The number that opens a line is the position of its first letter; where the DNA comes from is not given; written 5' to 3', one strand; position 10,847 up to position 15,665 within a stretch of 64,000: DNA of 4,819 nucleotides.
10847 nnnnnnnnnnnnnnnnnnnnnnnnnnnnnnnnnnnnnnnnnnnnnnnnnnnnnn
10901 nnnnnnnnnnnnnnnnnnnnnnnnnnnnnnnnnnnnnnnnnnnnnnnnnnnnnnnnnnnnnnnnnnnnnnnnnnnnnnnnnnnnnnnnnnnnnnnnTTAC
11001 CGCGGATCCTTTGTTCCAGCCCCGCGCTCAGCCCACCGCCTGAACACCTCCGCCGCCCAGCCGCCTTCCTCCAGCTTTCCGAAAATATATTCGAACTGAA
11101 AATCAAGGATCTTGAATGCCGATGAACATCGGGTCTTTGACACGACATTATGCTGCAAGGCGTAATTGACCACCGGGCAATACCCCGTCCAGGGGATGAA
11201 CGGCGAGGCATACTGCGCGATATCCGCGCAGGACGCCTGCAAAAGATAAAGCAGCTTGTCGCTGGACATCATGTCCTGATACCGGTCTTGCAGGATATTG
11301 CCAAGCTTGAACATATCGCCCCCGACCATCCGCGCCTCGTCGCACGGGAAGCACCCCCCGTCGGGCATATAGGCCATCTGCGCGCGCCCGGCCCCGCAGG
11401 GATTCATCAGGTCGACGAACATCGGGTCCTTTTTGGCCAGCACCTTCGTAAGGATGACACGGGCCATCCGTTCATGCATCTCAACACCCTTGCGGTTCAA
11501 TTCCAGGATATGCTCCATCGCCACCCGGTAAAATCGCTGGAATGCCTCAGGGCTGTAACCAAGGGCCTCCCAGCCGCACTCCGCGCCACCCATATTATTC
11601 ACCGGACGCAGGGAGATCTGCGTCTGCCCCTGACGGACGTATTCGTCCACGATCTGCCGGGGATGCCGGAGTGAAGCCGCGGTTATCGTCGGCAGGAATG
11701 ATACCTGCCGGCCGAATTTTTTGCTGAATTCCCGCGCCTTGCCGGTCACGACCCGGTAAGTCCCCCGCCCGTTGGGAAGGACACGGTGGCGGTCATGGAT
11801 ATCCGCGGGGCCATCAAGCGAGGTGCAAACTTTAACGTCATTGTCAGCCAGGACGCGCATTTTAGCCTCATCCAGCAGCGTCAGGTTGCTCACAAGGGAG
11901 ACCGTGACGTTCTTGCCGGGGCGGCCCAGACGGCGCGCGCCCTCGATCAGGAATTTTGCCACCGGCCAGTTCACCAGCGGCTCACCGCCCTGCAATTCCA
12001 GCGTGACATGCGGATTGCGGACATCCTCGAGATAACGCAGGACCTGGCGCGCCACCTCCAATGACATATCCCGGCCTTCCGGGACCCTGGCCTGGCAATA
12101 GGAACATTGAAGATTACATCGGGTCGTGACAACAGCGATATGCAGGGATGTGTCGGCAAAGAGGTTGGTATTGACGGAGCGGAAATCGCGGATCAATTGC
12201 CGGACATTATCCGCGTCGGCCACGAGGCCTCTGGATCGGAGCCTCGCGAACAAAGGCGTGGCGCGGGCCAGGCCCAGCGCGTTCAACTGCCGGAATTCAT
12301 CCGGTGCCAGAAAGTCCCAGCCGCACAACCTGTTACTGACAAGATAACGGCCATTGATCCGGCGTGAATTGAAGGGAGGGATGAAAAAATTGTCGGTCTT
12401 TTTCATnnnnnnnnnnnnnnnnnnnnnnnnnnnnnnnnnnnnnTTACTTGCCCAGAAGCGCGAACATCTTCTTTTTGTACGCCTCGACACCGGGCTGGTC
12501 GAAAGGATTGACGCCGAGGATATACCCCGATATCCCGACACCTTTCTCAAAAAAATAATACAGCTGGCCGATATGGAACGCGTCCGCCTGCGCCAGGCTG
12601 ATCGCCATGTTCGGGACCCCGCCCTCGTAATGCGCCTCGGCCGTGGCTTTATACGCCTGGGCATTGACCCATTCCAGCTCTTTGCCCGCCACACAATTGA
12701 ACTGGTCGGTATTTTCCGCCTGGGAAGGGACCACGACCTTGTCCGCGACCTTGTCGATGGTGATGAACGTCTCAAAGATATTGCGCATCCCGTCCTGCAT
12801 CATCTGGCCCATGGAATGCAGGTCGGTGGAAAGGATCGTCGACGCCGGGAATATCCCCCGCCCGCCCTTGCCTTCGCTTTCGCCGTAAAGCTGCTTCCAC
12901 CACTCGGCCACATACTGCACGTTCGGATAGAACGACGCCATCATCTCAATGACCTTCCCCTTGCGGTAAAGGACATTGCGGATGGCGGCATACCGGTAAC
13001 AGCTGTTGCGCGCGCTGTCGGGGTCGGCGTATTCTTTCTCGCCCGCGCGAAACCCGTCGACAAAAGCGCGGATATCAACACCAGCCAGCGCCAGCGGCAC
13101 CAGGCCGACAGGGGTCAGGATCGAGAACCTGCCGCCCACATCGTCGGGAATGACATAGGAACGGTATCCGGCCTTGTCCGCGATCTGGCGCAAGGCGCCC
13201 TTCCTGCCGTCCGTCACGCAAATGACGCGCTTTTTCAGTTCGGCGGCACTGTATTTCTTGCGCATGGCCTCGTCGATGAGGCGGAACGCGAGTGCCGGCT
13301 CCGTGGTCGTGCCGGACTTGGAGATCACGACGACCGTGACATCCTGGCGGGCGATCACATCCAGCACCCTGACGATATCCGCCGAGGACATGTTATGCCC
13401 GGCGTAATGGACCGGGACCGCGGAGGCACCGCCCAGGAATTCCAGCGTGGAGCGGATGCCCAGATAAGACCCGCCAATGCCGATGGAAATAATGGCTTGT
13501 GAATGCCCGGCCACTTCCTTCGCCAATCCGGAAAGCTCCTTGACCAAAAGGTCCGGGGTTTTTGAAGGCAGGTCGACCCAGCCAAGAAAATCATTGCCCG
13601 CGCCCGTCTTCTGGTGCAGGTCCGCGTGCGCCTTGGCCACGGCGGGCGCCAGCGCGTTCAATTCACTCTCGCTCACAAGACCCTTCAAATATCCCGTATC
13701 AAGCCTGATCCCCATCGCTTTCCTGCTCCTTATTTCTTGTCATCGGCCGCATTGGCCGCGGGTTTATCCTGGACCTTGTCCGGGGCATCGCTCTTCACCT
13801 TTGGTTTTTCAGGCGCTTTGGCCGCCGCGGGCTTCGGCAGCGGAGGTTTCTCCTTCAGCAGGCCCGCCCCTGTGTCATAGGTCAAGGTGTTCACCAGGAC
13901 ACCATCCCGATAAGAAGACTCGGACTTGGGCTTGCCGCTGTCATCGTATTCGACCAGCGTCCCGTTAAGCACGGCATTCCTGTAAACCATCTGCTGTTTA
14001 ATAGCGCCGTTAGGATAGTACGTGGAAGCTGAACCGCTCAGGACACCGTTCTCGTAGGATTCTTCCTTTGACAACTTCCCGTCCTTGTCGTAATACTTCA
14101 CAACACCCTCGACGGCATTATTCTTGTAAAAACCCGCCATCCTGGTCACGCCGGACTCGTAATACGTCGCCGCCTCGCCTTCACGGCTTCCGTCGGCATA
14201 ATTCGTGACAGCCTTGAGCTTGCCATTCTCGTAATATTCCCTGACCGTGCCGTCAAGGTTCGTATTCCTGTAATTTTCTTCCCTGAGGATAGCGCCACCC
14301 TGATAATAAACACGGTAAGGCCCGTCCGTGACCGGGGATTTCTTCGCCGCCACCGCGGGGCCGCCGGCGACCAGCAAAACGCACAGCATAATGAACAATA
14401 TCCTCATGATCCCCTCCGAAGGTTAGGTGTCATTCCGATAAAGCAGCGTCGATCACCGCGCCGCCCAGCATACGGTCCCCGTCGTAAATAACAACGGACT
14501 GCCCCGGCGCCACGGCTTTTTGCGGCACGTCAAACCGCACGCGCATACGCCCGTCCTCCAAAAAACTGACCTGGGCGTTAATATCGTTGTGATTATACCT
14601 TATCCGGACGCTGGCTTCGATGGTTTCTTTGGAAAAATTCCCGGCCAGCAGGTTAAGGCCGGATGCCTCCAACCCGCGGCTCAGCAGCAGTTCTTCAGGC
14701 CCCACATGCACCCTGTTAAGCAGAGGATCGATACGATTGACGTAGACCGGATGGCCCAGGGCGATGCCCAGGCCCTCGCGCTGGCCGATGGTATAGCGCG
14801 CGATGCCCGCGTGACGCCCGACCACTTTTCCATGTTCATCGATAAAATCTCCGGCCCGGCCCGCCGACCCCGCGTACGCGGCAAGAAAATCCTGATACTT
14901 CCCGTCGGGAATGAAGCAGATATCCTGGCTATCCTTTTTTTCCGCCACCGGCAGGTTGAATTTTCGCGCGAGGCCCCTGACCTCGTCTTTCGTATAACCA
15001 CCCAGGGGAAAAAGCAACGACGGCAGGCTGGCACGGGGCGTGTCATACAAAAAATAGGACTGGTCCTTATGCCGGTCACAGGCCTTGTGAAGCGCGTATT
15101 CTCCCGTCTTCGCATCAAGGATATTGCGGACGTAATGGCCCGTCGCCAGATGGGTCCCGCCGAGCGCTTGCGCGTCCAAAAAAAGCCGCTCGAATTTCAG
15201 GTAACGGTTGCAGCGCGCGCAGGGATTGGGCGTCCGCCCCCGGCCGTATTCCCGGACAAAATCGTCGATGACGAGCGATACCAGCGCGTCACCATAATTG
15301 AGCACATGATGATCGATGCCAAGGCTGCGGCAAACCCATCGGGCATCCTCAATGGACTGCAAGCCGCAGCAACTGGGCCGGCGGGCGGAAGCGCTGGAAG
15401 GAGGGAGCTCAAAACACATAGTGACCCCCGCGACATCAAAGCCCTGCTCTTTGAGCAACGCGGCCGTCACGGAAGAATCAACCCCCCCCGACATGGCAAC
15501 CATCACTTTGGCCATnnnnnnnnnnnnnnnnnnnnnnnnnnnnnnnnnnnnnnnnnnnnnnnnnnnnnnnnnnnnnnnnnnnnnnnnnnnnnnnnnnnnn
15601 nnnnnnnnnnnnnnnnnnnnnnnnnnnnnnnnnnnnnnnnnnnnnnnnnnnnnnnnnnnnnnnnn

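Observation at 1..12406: Cluster of six radical SAM enzymes with sugar-modifying enzymes and an A24 peptidase homolog, no product assignable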

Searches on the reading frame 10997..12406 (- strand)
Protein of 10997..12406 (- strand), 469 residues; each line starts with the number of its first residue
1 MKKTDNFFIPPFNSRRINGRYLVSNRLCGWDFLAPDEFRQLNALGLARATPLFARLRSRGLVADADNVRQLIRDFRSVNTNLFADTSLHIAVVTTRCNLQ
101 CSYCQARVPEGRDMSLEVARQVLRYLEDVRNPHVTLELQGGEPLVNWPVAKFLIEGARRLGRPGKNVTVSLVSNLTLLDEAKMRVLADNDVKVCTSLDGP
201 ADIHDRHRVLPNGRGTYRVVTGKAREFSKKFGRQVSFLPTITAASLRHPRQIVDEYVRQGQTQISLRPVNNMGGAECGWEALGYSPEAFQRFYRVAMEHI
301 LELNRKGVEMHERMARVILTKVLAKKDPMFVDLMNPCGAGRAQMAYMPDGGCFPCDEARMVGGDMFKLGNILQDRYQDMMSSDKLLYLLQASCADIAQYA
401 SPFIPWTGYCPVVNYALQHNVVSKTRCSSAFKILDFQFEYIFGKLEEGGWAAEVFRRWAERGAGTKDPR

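Call 4: search_protein_families(library=pfam, proteins=[window:10997-12406:-], max_evalue=0.01)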
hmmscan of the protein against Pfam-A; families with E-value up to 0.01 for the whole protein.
window:10997-12406:- (469 aa): 3 families
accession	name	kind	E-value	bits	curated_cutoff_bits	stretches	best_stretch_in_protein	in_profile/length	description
PF04055.27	Radical_SAM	-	1.6e-14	54.9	29.5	1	92-230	2-139/166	Radical SAM superfamily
PF13353.11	Fer4_12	-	2.5e-07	31.5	22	1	91-194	9-114/137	4Fe-4S single cluster domain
PF13186.11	SPASM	-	0.00083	20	21.5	1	337-386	1-49/67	Iron-sulfur cluster-binding domain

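Call 6: search_protein_families(library=ncbifam, proteins=[window:10997-12406:-], max_evalue=0.01)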
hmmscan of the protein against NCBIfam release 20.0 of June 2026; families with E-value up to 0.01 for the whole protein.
window:10997-12406:- (469 aa): 65 families (the best 25 are shown)
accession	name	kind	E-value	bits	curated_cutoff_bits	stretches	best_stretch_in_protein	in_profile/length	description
TIGR03978.1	rSAM_paired_1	equivalog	1.2e-101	340.8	370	1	11-459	3-466/466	His-Xaa-Ser system radical SAM maturase HxsB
NF047865.1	rSAM_PapB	equivalog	7e-35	120.8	340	1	92-378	8-286/330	PapB family radical SAM/SPASM ranthipeptide maturase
TIGR03974.1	rSAM_six_Cys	equivalog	1e-30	107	425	1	55-381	68-389/451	thioether cross-link-forming SCIFF peptide maturase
TIGR04064.1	rSAM_nif11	equivalog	5.4e-30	104.5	518.7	1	90-375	81-370/459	nif11-like peptide radical SAM maturase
NF040492.1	not_ScfB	exception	1.3e-28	100.1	855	1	93-383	101-390/450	ScfB-related radical SAM/SPASM orphan maturase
TIGR03906.1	quino_hemo_SAM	equivalog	7.8e-28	97.3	453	1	90-373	97-379/467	quinohemoprotein amine dehydrogenase maturation protein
TIGR03942.1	sulfatase_rSAM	equivalog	1.2e-24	87.1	349.45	1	91-385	5-296/363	anaerobic sulfatase maturase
TIGR04068.1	rSAM_ocin_clost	equivalog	1.2e-24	87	500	1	86-373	83-387/462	Cys-rich peptide radical SAM maturase CcpM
TIGR04083.1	rSAM_pep_methan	hypoth_equivalog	1.3e-24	86.8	300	1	92-384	4-282/376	TIGR04083 family peptide-modifying radical SAM enzyme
NF041298.1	rSAM_mat_DynA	equivalog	1.4e-21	76.9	450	1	94-396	8-307/356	dynobactin maturation radical SAM/SPASM protein DynA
TIGR04163.1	rSAM_cobopep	equivalog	2e-21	76.2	375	1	93-385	70-360/428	peptide-modifying radical SAM enzyme CbpB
NF035951.1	rSAM_RumMC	equivalog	1.3e-20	73.6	720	1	90-233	115-265/510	RumMC family radical SAM sactipeptide maturase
TIGR04280.1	geopep_mat_rSAM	hypoth_equivalog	2.5e-18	66.3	400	1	61-226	59-229/428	geopeptide radical SAM maturase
TIGR04261.1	rSAM_GlyRichRpt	subfamily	7.4e-18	64.7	310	1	94-390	4-304/363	cyclophane-forming radical SAM/SPASM peptide maturase GrrM/OscB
NF038107.1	rSAM_NF038107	equivalog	1.4e-17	63.6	600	1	79-230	76-236/444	Cys-every-fifth radical SAM/SPASM peptide maturase CefB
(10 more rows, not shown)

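Call 85: search_protein_families(library=padloc, proteins=[window:10997-12406:-], max_evalue=0.001)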
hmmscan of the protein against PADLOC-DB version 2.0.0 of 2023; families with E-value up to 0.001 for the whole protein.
window:10997-12406:- (469 aa): 2 families
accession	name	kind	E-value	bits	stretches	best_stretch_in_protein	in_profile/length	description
PDLC02903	pVip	-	5.2e-10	37.2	1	93-199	6-102/257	Viperins not associated with kinases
PDLC02904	pVip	-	3.5e-07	28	1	93-198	9-108/262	Viperins associated with kinases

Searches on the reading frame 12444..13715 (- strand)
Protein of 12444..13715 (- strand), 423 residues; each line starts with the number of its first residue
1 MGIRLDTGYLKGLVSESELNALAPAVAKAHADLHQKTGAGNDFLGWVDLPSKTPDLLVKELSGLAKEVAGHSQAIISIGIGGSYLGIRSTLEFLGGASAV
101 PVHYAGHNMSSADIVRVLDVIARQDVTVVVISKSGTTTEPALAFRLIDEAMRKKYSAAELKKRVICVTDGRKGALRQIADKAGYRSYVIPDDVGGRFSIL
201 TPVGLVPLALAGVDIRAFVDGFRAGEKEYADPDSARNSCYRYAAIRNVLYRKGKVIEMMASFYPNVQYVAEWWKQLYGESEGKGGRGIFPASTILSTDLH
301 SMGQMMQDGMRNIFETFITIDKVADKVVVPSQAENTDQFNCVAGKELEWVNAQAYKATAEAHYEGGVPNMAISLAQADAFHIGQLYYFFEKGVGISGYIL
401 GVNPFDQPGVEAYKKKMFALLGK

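Call 4: search_protein_families(library=pfam, proteins=[window:12444-13715:-], max_evalue=0.01)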
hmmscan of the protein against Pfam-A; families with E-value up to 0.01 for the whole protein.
window:12444-13715:- (423 aa): 1 family
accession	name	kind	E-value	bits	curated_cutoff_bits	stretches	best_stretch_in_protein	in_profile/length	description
PF00342.24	PGI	-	6.7e-22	78.2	22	1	72-414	96-459/486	Phosphoglucose isomerase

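Call 6: search_protein_families(library=ncbifam, proteins=[window:12444-13715:-], max_evalue=0.01)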
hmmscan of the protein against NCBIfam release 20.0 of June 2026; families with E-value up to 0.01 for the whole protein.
window:12444-13715:- (423 aa): 9 families
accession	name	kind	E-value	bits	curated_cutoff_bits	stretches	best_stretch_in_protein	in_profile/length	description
NF010697.0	PRK14097.1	equivalog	5e-166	552.7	443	1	3-423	4-434/448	glucose-6-phosphate isomerase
NF003016.0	PRK03868.1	equivalog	2.6e-58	197.8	487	1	42-418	30-404/410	glucose-6-phosphate isomerase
NF040629.1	PGI_Meth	equivalog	2.3e-47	162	350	1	72-415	61-393/396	glucose-6-phosphate isomerase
NF010696.0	PRK14096.1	equivalog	1.9e-38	132.3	671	1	71-417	113-458/528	glucose-6-phosphate isomerase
NF007080.0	PRK09533.1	equivalog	1.1e-37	129.3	712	2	41-292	425-675/949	bifunctional transaldolase/phosoglucose isomerase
NF001211.0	PRK00179.1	equivalog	6.3e-27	94.2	492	1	72-415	146-510/544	glucose-6-phosphate isomerase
NF010695.0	PRK14095.1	equivalog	2e-22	79.5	703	1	71-414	150-503/536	glucose-6-phosphate isomerase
NF006422.0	PRK08674.1-1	subfamily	6.4e-05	22.6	317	1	73-198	26-126/302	bifunctional phosphoglucose/phosphomannose isomerase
TIGR02128.1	G6PI_arch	equivalog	0.00041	19.4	213.9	1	73-199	22-129/308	bifunctional phosphoglucose/phosphomannose isomerase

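Call 52: list_cluster_members(proteins=[P0001, window:12444-13715:-, window:10997-12406:-, window:14430-15515:-, P0014, P0020, P0023])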
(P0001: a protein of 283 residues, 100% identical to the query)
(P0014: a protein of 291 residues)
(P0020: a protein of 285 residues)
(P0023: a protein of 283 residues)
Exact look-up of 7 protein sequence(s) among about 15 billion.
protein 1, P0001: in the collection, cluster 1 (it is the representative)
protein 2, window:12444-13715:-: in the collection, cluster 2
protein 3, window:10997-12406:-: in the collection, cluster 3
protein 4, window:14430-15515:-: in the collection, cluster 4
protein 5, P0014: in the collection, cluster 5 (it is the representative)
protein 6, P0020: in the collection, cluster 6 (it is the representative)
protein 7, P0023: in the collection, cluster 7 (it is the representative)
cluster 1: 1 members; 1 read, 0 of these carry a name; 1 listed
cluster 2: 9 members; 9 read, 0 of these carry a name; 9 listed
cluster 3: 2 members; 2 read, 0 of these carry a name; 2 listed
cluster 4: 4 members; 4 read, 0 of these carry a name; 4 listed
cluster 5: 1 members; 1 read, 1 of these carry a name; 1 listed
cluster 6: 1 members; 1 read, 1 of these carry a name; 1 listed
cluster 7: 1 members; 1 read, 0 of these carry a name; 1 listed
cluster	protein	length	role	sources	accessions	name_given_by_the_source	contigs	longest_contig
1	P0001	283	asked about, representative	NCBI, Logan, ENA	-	-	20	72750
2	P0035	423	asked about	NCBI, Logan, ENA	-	-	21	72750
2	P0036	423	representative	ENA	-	-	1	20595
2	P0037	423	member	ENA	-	-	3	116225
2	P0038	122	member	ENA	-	-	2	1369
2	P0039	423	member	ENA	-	-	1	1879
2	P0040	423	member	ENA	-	-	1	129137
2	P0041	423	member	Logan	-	-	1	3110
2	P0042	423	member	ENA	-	-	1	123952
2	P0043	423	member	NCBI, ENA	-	-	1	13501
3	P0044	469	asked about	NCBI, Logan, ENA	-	-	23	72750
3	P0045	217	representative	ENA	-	-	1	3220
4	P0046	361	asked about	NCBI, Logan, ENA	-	-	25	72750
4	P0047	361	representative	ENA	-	-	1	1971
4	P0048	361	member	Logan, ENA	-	-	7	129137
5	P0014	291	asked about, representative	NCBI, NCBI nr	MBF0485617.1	MAG: hypothetical protein HQL16_03780 [Candidatus Omnitrophica bacterium] | hypothetical protein [Candidatus Omnitrophota bacterium]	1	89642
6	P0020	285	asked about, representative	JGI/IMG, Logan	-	hypothetical protein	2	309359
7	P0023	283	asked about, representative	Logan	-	-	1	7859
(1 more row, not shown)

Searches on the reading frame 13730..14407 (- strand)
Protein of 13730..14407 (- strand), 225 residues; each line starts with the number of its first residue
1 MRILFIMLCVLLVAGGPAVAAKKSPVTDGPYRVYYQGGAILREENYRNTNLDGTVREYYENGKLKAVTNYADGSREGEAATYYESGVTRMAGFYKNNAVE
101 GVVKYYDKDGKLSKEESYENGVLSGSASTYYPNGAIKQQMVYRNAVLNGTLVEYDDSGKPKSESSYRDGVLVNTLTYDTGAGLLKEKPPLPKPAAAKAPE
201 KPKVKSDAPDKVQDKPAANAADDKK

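Call 4: search_protein_families(library=pfam, proteins=[window:13730-14407:-], max_evalue=0.01)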
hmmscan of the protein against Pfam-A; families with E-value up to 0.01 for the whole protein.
window:13730-14407:- (225 aa): 1 family
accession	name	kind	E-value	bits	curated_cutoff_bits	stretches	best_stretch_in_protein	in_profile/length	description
PF07661.19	MORN_2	-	8.8e-27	90.5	29.6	2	51-71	1-21/22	MORN repeat variant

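Call 6: search_protein_families(library=ncbifam, proteins=[window:13730-14407:-], max_evalue=0.01)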
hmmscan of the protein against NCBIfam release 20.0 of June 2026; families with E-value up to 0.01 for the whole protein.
window:13730-14407:- (225 aa): 1 family
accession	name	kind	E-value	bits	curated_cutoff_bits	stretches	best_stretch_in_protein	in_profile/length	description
NF033566.1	adhes_LIC20035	equivalog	3.4e-11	42.6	250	2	27-119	164-261/434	LIC20035 family adhesin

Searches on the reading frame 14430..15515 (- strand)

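Call 4: search_protein_families(library=pfam, proteins=[window:14430-15515:-], max_evalue=0.01)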
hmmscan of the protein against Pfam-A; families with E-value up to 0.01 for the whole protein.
window:14430-15515:- (361 aa): 6 families
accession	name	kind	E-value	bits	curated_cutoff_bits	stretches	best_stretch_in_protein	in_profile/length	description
PF03054.22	tRNA_Me_trans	-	1.8e-69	233.9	20.6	1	3-203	2-201/202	tRNA methyl transferase HUP domain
PF20258.4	tRNA_Me_trans_C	-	7.1e-20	71.6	20.6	1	280-355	2-77/77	Aminomethyltransferase beta-barrel domain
PF20259.3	tRNA_Me_trans_M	-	5.1e-18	64.8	27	1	208-272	1-65/66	tRNA methyl transferase PRC-barrel domain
PF00733.27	Asn_synthase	-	4.1e-05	23.8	21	1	4-87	20-92/354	Asparagine synthase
PF02540.23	NAD_synthase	-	6.6e-05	22.6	21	1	2-101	19-107/242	NAD synthase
PF24167.1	DUF7411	-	9e-05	22.6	28.7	1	3-46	2-44/194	Family of unknown function (DUF7411)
